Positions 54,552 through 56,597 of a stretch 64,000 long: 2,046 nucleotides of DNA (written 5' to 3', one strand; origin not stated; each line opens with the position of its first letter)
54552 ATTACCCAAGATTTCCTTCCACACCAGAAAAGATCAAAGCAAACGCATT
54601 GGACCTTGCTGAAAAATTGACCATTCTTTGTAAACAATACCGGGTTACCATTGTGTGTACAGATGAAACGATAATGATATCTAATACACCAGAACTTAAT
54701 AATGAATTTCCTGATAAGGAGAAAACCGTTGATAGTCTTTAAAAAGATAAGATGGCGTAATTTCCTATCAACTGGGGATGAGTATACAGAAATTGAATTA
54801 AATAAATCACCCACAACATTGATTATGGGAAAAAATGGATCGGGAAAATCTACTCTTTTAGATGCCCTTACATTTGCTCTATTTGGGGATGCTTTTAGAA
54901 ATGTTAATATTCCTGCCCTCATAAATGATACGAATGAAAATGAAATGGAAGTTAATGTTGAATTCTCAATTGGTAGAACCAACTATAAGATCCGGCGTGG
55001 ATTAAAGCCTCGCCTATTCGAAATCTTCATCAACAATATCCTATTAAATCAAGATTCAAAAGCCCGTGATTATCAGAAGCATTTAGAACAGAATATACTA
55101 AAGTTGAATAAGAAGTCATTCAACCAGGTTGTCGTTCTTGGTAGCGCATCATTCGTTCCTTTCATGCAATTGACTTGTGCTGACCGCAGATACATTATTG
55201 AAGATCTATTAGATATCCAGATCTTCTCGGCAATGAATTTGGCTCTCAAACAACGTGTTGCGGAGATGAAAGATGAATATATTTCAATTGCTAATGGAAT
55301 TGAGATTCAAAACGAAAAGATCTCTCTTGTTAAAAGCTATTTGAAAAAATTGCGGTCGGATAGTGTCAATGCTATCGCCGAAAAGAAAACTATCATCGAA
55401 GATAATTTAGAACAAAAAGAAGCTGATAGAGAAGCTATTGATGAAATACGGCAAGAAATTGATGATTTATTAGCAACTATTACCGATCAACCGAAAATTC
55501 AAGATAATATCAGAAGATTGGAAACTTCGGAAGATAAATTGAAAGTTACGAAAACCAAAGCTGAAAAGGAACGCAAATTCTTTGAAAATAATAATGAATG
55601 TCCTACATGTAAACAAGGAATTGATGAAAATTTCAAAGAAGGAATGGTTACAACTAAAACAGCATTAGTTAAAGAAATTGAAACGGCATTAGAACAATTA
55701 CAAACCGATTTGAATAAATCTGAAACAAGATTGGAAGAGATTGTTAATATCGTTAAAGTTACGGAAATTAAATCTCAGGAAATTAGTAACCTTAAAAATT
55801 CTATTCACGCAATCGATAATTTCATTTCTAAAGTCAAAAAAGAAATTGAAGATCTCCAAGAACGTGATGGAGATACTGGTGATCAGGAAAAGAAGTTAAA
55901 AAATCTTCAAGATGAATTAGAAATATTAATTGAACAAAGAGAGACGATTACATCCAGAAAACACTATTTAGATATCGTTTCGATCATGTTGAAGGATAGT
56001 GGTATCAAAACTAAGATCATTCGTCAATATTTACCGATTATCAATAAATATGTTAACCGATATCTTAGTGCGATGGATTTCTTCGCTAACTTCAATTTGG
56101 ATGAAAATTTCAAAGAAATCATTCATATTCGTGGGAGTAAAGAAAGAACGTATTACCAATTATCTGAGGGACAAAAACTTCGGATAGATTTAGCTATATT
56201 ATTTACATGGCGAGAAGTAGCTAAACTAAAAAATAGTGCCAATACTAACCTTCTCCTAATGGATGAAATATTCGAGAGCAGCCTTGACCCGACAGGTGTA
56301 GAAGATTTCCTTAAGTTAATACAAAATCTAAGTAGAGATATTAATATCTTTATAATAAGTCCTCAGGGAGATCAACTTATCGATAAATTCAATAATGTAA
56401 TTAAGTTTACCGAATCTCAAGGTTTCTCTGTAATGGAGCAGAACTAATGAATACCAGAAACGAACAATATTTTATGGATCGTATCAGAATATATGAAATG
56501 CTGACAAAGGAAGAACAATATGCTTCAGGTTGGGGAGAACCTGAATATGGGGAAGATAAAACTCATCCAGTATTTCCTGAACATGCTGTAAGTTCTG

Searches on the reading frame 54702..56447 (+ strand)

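Call 10: search_protein_families(library=phrogs, proteins=[window:54702-56447:+])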
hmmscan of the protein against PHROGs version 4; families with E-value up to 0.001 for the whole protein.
window:54702-56447:+ (581 aa): 7 families
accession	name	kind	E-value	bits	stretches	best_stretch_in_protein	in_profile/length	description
phrog_77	-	DNA, RNA and nucleotide metabolism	1.7e-152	511.1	1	11-580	296-954/967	SbcC-like subunit of palindrome specific endonuclease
phrog_19980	-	unknown function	1.1e-14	54.7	2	39-99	30-93/1068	-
phrog_21388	-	DNA, RNA and nucleotide metabolism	7.2e-11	43.2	1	11-102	2-100/126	exonuclease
phrog_1499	-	unknown function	2.3e-09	38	1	11-418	3-327/427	-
phrog_293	-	moron, auxiliary metabolic gene and host takeover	1.5e-06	27.5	1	475-553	258-326/1058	ABC transporter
phrog_4747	-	unknown function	2e-05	24.9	0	28-294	14-194/610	-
phrog_28217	-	DNA, RNA and nucleotide metabolism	0.0004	19.9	1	37-95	24-83/806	DNA repair exonuclease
